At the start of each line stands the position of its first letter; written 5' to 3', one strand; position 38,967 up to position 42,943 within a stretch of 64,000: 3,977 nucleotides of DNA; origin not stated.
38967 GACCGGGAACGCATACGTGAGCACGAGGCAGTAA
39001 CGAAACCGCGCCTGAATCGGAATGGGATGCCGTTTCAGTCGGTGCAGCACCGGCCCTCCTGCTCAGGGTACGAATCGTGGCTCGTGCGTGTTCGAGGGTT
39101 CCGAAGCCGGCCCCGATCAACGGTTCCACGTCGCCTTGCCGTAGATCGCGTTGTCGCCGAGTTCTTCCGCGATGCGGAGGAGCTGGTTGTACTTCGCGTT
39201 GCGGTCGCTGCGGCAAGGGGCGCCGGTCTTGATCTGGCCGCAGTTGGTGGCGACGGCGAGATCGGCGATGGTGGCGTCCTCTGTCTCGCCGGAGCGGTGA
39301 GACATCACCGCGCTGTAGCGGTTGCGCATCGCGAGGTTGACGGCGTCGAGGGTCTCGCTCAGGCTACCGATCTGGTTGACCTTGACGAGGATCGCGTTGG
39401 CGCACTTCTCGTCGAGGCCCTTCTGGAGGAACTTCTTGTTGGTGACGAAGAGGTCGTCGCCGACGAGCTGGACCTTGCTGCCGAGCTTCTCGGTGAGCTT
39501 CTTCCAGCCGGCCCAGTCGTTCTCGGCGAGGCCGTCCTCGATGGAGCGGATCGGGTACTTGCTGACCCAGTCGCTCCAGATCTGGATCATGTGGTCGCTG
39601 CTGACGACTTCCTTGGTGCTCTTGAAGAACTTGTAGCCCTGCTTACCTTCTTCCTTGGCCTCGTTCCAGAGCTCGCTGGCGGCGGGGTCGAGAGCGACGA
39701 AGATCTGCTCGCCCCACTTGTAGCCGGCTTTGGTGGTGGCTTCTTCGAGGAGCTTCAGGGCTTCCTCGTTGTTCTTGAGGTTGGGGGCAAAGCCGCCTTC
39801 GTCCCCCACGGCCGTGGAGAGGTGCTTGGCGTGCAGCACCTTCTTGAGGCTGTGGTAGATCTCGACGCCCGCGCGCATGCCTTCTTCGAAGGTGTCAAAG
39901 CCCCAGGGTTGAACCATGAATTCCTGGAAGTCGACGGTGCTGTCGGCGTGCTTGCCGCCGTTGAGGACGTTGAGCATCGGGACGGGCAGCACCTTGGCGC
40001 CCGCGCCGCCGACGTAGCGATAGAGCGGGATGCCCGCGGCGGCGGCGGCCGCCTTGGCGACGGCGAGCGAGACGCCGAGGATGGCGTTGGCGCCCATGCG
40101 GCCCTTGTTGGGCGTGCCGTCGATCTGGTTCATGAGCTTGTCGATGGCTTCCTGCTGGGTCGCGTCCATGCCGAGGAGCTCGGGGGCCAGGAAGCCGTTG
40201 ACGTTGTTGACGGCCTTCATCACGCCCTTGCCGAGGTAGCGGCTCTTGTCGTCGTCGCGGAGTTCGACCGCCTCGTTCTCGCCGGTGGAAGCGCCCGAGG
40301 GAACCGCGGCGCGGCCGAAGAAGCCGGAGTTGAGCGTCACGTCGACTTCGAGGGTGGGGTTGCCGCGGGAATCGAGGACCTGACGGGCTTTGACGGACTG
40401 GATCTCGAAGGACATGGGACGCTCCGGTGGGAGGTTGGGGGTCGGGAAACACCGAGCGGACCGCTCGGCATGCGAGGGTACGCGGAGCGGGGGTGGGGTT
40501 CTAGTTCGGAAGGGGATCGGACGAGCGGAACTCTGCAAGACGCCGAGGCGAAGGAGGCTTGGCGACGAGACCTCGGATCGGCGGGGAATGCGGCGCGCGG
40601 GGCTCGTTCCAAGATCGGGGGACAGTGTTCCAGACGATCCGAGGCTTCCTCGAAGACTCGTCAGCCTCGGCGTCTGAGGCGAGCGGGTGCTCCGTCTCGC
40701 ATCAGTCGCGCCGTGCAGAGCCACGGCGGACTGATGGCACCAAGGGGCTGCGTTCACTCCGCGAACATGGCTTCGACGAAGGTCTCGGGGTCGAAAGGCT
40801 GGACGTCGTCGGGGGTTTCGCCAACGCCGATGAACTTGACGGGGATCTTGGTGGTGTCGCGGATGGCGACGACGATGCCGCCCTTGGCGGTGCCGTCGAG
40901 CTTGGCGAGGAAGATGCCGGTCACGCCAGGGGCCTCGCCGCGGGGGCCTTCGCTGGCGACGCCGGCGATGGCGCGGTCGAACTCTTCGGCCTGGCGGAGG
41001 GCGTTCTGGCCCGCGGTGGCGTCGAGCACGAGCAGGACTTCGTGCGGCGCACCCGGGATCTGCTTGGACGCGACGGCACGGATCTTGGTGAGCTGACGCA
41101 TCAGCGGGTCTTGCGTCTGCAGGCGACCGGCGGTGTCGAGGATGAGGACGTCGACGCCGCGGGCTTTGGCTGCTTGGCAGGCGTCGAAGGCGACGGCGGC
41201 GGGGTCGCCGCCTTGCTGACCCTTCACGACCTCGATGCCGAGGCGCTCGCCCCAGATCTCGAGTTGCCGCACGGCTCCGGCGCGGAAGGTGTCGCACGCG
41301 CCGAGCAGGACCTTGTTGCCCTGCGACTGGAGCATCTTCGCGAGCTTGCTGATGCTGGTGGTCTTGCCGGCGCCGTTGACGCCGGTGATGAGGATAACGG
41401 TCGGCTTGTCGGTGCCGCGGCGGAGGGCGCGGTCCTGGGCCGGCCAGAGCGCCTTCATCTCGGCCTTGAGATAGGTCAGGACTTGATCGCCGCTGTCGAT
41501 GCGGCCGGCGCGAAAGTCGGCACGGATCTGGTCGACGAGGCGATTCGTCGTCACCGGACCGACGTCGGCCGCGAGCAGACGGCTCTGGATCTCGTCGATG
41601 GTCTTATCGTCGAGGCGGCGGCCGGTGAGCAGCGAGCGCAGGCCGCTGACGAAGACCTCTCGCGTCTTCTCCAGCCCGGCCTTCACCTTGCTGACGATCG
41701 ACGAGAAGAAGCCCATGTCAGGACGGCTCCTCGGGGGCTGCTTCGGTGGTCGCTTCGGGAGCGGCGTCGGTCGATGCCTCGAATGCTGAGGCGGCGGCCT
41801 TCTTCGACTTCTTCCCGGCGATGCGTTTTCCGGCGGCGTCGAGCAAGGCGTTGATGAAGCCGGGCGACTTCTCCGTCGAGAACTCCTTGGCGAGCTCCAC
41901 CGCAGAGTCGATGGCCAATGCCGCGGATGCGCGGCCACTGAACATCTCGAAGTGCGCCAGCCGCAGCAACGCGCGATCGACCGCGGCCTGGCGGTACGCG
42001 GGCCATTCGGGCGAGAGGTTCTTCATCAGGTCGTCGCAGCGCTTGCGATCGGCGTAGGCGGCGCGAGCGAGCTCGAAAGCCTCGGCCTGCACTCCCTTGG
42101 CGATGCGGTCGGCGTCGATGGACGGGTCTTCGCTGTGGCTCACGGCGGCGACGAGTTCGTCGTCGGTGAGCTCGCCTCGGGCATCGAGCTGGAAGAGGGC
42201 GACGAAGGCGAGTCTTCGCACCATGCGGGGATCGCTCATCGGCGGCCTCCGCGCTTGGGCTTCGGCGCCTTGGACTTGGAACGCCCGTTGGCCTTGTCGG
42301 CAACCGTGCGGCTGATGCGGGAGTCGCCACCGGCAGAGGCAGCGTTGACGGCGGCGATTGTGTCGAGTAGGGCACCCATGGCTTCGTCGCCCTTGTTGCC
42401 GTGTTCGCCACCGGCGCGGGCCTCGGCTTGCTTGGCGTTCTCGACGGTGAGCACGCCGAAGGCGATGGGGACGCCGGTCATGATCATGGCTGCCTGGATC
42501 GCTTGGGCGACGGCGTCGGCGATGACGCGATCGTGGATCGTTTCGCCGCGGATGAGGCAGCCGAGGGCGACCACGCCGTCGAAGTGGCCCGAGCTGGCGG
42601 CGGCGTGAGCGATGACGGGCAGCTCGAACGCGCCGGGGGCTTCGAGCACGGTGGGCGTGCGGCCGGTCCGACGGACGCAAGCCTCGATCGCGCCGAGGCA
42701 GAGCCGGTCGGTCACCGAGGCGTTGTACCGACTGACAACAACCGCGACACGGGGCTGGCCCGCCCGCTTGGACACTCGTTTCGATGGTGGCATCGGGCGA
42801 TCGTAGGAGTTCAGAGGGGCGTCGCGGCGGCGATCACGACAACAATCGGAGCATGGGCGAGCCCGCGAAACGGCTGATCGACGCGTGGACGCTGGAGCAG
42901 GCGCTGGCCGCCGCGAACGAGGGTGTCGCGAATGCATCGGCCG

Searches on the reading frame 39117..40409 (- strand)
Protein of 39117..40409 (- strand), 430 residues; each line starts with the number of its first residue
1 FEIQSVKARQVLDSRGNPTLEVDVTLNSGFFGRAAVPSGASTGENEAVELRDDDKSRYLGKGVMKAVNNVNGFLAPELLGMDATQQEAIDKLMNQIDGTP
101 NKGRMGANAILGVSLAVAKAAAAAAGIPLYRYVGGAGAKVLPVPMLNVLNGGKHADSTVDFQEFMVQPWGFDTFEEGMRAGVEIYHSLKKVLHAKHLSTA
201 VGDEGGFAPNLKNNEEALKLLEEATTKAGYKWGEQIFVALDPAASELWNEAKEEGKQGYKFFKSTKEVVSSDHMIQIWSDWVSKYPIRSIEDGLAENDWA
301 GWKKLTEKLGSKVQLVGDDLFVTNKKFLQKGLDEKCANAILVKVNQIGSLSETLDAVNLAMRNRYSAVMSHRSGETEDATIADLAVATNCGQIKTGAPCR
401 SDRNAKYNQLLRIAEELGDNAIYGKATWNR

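Call 5: search_protein_families(library=pfam, proteins=[window:39117-40409:-], max_evalue=0.1)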
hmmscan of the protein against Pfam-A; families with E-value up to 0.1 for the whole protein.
window:39117-40409:- (430 aa): 4 families
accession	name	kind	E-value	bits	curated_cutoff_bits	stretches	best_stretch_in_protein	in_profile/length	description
PF00113.28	Enolase_C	-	3.2e-123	411.2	21.5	1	139-424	2-288/296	Enolase, C-terminal TIM barrel domain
PF03952.21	Enolase_N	-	2.8e-61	205.9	35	1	3-133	1-131/131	Enolase, N-terminal domain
PF07476.17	MAAL_C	-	0.00018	21.2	27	1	304-392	131-220/249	Methylaspartate ammonia-lyase C-terminus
PF13378.12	MR_MLE_C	-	0.0066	16.6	29.4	1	281-390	66-171/219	Enolase C-terminal domain-like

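Call 8: find_related_loci(query=window:39117-40409:-, collection=genome_contigs, flank=6000)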
Query window:39117-40409:- (430 aa) in genome_contigs; peptide patterns used: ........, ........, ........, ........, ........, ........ (x = any residue, [..] = any of these).
600 stretches matched a pattern (row limit reached: there are more); 597 encode a relative of the query (tblastn E <= 1e-3); the best 80 are kept; 80 distinct loci.
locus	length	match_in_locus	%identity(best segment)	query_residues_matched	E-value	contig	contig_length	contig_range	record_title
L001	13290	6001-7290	98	1-430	0e+0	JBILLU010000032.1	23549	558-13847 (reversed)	MAG: Phycisphaerales bacterium isolate ME2017-08-08_3300044911_group7_bin118 Rohwer_bin1615_scaffold_2072_c1, whole geno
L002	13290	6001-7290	98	1-430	0e+0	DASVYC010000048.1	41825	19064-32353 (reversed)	MAG TPA_asm: Phycisphaerales bacterium isolate SMAG_U2591 k141_551097, whole genome shotgun sequence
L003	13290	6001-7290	93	1-430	0e+0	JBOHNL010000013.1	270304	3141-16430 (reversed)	MAG: Phycisphaerales bacterium isolate H1-B2_metawrap_bin.1 k127_249623, whole genome shotgun sequence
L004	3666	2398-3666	92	1-423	0e+0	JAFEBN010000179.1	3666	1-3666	MAG: Planctomycetota bacterium isolate SZAS-1 LIN-657__179__length-3666, whole genome shotgun sequence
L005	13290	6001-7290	80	1-430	0e+0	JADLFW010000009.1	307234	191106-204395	MAG: Phycisphaerales bacterium isolate SJ401 c_000000302212, whole genome shotgun sequence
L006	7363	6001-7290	80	1-430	0e+0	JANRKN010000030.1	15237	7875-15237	MAG: Planctomycetota bacterium isolate bins.49 k141_75553, whole genome shotgun sequence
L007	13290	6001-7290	79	1-430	0e+0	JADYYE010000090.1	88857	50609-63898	MAG: Phycisphaerales bacterium isolate SJ514 c_000000933443, whole genome shotgun sequence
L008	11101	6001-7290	79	1-430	0e+0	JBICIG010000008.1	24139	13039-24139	MAG: Phycisphaerales bacterium JB037 k141_127102, whole genome shotgun sequence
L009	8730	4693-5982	79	1-430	0e+0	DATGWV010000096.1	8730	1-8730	MAG TPA_asm: Phycisphaerales bacterium isolate SMAG_U10591 k141_369210, whole genome shotgun sequence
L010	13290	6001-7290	77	1-430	0e+0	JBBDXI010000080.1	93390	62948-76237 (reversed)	MAG: Phycisphaerales bacterium isolate LejiaD_71_15 Lejia_D_472_length_93390_cov_9, whole genome shotgun sequence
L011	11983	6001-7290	78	1-430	0e+0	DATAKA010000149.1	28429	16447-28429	MAG TPA_asm: Phycisphaerales bacterium isolate SMAG_U6926 k141_65884, whole genome shotgun sequence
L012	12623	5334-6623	77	1-430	0e+0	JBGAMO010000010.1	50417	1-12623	MAG: Phycisphaerales bacterium isolate MAG_AAO_H125.45 AAOH125-45_opera_contig_1818, whole genome shotgun sequence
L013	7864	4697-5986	79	1-430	0e+0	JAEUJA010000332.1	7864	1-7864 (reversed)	MAG: Phycisphaerae bacterium isolate new MAG-57 k141_1820227, whole genome shotgun sequence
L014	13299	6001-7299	77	1-430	0e+0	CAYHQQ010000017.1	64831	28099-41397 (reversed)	MAG TPA_asm: uncultured Phycisphaeraceae bacterium isolate ERP119705_co14_540 genome assembly, contig: NODE_213_length_6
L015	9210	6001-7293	77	1-430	0e+0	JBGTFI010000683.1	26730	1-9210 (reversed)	MAG: Phycisphaeraceae bacterium isolate JTS-RE188 k141_3067908, whole genome shotgun sequence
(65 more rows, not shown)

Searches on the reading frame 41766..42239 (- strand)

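Call 88: search_protein_families(library=pfam, proteins=[window:41766-42239:-], max_evalue=0.001)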
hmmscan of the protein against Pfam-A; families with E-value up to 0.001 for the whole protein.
window:41766-42239:- (158 aa): 1 family
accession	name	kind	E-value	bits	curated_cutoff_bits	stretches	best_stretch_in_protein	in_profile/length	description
PF01029.23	NusB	-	8.2e-22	78.5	23.1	1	7-136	3-131/133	NusB family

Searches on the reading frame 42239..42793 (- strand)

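Call 88: search_protein_families(library=pfam, proteins=[window:42239-42793:-], max_evalue=0.001)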
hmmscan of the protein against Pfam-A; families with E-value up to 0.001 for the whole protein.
window:42239-42793:- (185 aa): 1 family
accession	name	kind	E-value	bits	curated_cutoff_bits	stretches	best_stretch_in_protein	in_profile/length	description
PF00885.24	DMRL_synthase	-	7.2e-41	139.8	26.7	1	15-147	3-136/139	6,7-dimethyl-8-ribityllumazine synthase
